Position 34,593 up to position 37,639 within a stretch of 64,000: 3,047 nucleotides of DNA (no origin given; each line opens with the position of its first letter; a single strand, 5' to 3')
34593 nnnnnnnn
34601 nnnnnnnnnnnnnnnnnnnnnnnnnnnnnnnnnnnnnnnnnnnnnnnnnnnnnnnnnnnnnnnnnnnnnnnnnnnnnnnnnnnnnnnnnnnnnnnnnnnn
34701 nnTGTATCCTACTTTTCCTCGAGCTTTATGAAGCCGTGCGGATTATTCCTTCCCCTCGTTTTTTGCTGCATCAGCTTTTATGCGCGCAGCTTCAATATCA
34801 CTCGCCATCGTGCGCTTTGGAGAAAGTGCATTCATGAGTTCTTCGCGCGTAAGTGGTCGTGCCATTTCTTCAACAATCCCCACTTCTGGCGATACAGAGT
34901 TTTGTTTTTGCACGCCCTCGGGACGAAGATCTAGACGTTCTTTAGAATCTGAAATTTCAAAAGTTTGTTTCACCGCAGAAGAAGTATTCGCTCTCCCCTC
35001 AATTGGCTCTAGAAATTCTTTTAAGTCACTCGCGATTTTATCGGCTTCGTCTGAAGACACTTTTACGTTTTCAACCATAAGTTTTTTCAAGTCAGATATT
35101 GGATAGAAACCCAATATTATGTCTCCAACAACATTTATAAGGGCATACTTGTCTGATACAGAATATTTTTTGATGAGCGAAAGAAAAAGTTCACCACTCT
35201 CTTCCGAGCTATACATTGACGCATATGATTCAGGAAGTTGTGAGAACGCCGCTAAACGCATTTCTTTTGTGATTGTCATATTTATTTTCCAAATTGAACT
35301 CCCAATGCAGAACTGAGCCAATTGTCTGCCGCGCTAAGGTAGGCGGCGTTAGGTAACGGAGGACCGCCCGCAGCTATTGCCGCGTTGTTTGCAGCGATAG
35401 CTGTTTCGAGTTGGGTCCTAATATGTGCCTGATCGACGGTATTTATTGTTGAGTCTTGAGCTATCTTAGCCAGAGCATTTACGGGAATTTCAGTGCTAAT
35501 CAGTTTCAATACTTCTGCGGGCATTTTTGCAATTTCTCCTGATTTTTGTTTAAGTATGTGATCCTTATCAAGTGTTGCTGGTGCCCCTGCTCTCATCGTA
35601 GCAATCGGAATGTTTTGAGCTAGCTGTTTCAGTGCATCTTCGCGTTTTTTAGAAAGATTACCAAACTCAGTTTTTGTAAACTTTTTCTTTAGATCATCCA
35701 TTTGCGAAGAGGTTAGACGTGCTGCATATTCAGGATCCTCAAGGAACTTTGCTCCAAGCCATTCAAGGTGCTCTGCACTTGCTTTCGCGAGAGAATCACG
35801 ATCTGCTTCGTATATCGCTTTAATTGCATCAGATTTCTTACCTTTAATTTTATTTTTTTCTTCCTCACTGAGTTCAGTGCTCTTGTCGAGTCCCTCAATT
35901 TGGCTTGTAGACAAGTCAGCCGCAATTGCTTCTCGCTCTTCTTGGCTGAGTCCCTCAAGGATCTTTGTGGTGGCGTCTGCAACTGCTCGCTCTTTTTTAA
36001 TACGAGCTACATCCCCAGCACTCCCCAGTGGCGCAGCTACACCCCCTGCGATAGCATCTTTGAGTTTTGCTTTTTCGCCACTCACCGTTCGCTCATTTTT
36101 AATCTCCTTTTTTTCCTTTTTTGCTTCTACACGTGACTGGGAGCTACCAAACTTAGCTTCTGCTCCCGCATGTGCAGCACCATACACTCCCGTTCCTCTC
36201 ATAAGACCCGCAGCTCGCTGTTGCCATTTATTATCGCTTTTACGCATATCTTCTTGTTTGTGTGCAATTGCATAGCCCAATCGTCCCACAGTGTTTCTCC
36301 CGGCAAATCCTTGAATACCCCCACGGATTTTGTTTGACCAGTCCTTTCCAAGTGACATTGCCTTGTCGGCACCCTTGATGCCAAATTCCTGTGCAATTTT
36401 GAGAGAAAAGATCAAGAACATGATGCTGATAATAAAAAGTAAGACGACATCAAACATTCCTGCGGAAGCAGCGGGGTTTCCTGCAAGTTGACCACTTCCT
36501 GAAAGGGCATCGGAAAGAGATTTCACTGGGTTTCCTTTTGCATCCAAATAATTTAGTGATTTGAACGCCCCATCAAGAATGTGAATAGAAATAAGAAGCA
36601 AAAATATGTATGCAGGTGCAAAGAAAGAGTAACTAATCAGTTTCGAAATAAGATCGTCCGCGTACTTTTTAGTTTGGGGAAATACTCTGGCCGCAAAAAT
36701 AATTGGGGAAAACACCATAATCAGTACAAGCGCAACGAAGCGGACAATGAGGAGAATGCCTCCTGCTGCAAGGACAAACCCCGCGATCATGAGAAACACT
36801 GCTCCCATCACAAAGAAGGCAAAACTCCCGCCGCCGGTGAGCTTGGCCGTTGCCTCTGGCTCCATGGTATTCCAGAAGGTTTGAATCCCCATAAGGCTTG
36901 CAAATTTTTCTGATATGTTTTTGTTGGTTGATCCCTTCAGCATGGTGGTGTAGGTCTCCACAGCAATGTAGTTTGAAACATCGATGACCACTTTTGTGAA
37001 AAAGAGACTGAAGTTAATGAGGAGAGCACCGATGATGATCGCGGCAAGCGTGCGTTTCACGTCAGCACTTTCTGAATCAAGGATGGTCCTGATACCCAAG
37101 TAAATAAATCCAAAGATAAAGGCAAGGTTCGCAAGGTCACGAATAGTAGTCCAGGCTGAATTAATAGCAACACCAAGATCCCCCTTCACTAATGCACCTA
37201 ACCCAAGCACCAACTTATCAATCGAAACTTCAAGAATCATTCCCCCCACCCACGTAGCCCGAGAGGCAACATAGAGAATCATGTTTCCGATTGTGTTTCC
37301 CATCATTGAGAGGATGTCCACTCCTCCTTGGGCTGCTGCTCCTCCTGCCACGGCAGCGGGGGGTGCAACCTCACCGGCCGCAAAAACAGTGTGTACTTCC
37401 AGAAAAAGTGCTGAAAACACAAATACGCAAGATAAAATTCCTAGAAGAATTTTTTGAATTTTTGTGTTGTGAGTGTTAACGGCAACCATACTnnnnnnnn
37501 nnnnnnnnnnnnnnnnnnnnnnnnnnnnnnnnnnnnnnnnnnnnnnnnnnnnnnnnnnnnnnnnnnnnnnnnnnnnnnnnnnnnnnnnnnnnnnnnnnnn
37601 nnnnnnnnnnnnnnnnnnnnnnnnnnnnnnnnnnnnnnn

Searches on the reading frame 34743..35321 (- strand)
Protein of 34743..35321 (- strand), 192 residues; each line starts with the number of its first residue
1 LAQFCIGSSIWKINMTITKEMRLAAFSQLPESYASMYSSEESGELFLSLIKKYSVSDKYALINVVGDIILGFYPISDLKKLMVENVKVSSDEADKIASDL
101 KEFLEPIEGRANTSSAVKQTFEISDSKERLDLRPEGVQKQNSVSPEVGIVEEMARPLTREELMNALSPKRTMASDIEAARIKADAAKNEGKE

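Call 5: search_protein_families(library=pfam, proteins=[window:34743-35321:-], max_evalue=0.01)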
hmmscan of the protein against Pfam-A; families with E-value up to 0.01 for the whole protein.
window:34743-35321:- (192 aa): 0 families

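Call 8: search_protein_families(library=ncbifam, proteins=[window:34743-35321:-], max_evalue=0.1)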
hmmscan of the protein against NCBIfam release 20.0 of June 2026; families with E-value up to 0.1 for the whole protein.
window:34743-35321:- (192 aa): 1 family
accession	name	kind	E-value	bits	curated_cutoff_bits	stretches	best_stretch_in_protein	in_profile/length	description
NF045847.1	MGA1079_SerProt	subfamily_domain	0.08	11.2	400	1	51-106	216-272/903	MGA_1079 family surface serine endopeptidase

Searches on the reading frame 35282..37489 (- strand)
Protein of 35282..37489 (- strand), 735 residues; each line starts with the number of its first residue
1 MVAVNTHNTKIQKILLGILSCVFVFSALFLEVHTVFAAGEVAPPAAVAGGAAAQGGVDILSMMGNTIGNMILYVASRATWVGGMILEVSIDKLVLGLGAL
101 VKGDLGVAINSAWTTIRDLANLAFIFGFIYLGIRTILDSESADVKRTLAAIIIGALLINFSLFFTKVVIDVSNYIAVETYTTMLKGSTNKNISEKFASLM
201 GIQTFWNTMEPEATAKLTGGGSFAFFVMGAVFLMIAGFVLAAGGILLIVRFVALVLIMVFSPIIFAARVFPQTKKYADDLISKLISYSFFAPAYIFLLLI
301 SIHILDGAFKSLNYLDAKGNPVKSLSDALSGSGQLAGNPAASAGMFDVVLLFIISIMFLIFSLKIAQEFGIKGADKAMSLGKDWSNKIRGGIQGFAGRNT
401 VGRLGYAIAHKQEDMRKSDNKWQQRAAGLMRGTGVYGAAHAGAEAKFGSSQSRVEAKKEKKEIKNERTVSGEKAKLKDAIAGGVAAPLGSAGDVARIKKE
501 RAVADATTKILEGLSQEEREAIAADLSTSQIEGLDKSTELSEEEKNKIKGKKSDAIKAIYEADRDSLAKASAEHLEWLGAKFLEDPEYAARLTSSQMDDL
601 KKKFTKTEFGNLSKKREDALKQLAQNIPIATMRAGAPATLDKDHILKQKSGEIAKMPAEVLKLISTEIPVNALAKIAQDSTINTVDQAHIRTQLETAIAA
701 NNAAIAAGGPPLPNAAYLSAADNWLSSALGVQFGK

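Call 5: search_protein_families(library=pfam, proteins=[window:35282-37489:-], max_evalue=0.01)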
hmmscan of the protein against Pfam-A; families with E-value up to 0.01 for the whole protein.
window:35282-37489:- (735 aa): 1 family
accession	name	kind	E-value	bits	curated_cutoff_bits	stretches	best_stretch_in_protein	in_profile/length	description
PF04610.19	TrbL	-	2e-08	34.7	25.9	1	144-315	25-190/215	TrbL/VirB6 plasmid conjugal transfer protein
